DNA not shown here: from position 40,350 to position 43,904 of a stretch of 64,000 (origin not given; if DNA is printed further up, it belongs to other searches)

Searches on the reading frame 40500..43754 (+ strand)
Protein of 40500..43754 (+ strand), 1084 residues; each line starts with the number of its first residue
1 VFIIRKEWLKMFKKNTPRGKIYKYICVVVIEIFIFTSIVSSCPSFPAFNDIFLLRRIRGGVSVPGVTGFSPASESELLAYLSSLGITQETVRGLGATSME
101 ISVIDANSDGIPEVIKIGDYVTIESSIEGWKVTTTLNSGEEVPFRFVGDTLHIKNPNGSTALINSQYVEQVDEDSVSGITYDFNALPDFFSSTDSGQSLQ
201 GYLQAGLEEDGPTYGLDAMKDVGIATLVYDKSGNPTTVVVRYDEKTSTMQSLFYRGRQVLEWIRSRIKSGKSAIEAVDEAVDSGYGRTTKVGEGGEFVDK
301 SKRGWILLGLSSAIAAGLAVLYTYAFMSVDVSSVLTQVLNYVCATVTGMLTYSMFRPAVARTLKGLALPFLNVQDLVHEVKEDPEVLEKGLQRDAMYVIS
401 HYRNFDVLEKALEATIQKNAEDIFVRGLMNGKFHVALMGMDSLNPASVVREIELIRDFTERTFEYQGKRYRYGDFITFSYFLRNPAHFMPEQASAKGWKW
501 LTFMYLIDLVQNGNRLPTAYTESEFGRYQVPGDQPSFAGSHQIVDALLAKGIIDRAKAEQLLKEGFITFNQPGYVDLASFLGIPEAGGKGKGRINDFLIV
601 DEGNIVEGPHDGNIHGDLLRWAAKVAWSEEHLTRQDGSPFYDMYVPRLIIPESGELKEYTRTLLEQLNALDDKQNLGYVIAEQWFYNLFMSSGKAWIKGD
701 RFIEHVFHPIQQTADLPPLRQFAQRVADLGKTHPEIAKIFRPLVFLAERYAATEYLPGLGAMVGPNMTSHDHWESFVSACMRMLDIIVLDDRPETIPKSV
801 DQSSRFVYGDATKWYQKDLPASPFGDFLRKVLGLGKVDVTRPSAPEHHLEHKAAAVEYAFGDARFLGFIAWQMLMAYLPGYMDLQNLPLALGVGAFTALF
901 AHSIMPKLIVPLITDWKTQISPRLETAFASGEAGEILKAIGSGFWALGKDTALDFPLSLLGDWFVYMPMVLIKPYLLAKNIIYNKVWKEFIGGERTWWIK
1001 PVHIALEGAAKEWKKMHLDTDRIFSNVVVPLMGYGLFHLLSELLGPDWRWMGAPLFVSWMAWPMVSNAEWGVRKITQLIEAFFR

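Call 6: search_protein_families(library=pfam, proteins=[window:40500-43754:+], max_evalue=0.01)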
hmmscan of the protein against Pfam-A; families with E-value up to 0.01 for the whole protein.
window:40500-43754:+ (1084 aa): 0 families

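Call 55: search_solved_structures(query=window:40500-43754:+, max_evalue=0.01)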
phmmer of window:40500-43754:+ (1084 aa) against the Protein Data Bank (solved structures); distinct sequences matched with E-value up to 0.01: 0.
